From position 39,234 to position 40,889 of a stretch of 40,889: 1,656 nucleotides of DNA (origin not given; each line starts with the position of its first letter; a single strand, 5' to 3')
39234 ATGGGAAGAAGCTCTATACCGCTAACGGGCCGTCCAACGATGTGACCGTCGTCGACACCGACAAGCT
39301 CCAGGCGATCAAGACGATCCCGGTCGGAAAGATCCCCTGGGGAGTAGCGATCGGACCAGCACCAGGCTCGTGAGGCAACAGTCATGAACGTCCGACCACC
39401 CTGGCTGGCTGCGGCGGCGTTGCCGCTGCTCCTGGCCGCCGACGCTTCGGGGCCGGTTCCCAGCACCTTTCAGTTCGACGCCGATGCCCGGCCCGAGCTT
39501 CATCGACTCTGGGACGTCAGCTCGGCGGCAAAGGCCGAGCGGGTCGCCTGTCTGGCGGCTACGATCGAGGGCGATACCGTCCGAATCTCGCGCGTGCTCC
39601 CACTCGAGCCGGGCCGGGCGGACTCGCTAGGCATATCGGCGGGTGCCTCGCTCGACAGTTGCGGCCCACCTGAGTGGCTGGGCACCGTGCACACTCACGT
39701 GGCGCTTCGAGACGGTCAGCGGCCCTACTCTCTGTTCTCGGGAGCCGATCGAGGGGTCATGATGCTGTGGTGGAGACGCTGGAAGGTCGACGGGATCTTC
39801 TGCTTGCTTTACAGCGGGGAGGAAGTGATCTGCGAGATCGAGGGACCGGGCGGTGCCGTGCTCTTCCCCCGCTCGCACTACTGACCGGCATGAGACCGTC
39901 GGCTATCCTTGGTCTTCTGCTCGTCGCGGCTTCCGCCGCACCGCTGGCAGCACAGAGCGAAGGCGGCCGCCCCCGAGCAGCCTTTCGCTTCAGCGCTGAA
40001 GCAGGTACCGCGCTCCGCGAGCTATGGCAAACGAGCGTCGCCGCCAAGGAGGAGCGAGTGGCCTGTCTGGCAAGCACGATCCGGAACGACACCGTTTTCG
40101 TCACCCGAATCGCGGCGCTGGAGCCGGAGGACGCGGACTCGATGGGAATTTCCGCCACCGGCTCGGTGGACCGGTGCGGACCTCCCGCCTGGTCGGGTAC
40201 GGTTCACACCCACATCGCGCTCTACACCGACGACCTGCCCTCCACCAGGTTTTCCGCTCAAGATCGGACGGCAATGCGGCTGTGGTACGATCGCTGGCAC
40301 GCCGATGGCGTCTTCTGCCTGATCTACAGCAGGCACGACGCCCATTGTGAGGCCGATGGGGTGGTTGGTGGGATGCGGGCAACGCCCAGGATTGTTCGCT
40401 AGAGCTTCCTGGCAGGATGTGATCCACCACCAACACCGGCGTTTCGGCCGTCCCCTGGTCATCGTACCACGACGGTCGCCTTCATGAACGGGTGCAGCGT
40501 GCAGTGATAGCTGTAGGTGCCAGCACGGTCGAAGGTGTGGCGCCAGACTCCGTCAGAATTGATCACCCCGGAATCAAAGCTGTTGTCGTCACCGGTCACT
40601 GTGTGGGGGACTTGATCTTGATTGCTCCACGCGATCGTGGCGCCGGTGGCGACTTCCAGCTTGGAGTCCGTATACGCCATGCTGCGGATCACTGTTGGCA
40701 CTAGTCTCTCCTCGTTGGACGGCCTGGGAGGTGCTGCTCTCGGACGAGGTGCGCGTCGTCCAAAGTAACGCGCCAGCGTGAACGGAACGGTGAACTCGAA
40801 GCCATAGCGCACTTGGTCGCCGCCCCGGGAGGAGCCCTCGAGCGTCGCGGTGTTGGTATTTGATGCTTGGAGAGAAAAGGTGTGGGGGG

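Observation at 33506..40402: Extended seven-gene xox module: xoxF-xoxJ-xoxG plus four uncharacterised exported proteins on one strand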

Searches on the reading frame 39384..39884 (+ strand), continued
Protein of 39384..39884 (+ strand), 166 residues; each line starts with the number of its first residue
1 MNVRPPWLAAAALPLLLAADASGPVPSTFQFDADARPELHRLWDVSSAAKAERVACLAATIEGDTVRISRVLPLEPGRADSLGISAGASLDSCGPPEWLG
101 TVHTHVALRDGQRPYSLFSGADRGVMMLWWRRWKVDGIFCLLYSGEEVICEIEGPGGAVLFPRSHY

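Call 47: search_solved_structures(query=A1, max_evalue=10, show_alignments=3)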
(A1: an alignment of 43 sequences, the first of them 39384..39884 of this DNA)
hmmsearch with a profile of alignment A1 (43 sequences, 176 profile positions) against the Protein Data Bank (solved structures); distinct sequences matched with E-value up to 10: 7.
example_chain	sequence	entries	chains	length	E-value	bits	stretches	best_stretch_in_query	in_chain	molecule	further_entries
7s54_A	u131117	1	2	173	0.39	13.1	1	70-139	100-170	Class A sortase, sortase A chimera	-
5usb_A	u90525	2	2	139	1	11.8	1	130-164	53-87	Protection of telomeres protein 1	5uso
5usn_A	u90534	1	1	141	1.1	11.7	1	130-164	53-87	Protection of telomeres protein 1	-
4hid_A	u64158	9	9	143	1.1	11.7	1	130-164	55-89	Protection of telomeres protein 1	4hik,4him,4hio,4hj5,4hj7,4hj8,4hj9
7s56_A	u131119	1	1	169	1.4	11.3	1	70-139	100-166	Class A sortase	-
7kk7_A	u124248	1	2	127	4.2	9.8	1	124-150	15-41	Pleckstrin homology domain-containing family A member 7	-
7kjo_A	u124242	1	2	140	4.4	9.7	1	124-150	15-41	Pleckstrin homology domain-containing family A member 7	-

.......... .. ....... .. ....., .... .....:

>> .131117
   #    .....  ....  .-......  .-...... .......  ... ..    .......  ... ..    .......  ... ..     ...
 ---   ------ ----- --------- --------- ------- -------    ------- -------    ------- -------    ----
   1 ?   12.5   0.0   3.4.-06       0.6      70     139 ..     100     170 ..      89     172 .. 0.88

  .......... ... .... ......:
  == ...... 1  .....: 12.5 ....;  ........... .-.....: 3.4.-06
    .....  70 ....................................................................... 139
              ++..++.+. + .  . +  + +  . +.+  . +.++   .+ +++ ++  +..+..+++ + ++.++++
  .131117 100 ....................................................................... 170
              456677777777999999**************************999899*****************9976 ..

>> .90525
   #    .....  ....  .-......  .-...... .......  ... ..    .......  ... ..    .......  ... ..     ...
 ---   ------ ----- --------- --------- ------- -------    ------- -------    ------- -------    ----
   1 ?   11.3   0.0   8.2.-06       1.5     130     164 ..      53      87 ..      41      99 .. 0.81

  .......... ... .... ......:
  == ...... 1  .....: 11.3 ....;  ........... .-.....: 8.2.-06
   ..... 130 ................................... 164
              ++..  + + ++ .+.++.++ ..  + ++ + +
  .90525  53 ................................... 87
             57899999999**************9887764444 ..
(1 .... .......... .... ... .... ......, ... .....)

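Call 50: fold_search(model_id=the predicted structure, library=viral)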
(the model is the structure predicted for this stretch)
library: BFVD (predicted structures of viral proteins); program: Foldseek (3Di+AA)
matches with E <= 10: 715; with E <= 0.001: 7
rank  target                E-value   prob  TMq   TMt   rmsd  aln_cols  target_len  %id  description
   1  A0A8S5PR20            3.1e-06  1.00  0.56  0.42   5.1       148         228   16  JAB domain-containing protein [Siphoviridae sp. ct96x5]
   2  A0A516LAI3            5.1e-05  1.00  0.56  0.33   5.5       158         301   14  (no name in the UniProt tables at hand)
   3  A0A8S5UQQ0            6.6e-05  1.00  0.47  0.22  16.2       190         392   12  MPN family protein [Podoviridae sp. ctQyH19]
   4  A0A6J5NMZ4            8.0e-05  1.00  0.48  0.24   5.5       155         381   15  Uncharacterized protein [uncultured Caudovirales phage]
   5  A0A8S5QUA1            1.0e-04  1.00  0.47  0.26  16.2       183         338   11  26S proteasome regulatory subunit [CrAss-like virus sp. ctDAq1]
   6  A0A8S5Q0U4            1.7e-04  1.00  0.47  0.20  17.1       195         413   11  Ubiquitin-like protein [CrAss-like virus sp. ctjK323]
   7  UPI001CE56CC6         2.2e-04  1.00  0.34  0.39  17.2       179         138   16  (no name look-up for this kind of identifier)
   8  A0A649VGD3            1.3e-03  1.00  0.43  0.47   6.2       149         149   15  Metalloprotease [Gordonia phage Yikes]
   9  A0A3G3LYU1            1.5e-03  1.00  0.45  0.58   4.5       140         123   16  JAB domain-containing protein [Brevibacterium phage Cantare]
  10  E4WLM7                1.7e-03  1.00  0.41  0.34   7.2       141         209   17  (no name in the UniProt tables at hand)
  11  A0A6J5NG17            2.1e-03  0.98  0.42  0.31   8.0       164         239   11  JAB domain-containing protein (Fragment) [uncultured Caudovirales phage]
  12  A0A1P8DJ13            2.5e-03  1.00  0.39  0.48   5.1       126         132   17  (no name in the UniProt tables at hand)
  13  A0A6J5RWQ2            4.8e-03  0.96  0.37  0.39  17.9       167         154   10  RadC DNA repair proteins [uncultured Caudovirales phage]
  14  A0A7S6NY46            5.1e-03  1.00  0.43  0.30   5.1       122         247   14  Uncharacterized protein [Bathycoccus sp. RCC716 virus 1]
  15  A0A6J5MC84            5.1e-03  0.98  0.45  0.16   5.6       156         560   15  JAB domain-containing protein [uncultured Caudovirales phage]
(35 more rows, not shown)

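Call 83: search_protein_families(library=phrogs, proteins=[window:39384-39884:+], max_evalue=1)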
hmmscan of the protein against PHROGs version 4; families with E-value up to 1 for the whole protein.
window:39384-39884:+ (166 aa): 0 families

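Call 84: search_protein_families(library=pfam, alignment_id=A1, max_evalue=1)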
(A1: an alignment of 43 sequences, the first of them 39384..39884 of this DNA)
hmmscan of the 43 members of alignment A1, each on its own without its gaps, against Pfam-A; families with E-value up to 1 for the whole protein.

A. member 1, window:39384-39884:+ (166 aa): 0 families

B. families by the number of members that match (of 43 scanned): 7 families
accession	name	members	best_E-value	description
PF09391.15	DUF2000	2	0.07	Protein of unknown function (DUF2000)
PF14464.11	Prok-JAB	1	0.0051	Prokaryotic homologs of the JAB domain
PF18628.8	P2_N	1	0.059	Viral coat protein P2 N-terminal domain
PF06679.17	DUF1180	1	0.099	Membrane protein FAM174-like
PF24322.2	Tle3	1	0.13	T6SS Tle3 phospholipase effector domain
PF10742.14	DUF2555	1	0.26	Protein of unknown function (DUF2555)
PF13663.11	DUF4148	1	0.85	Domain of unknown function (DUF4148)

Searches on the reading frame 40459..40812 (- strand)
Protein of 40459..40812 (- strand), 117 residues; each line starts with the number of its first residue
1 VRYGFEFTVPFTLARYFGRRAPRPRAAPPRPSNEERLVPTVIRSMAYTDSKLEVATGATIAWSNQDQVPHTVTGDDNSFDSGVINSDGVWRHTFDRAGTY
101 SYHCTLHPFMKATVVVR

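Call 9: search_protein_families(library=ncbifam, proteins=[window:40459-40812:-], max_evalue=1e-10)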
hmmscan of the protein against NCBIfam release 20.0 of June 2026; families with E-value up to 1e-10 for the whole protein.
window:40459-40812:- (117 aa): 1 family
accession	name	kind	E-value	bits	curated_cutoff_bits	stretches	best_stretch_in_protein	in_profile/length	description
TIGR02657.1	amicyanin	equivalog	1.2e-14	54.5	110.2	1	42-116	3-82/83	amicyanin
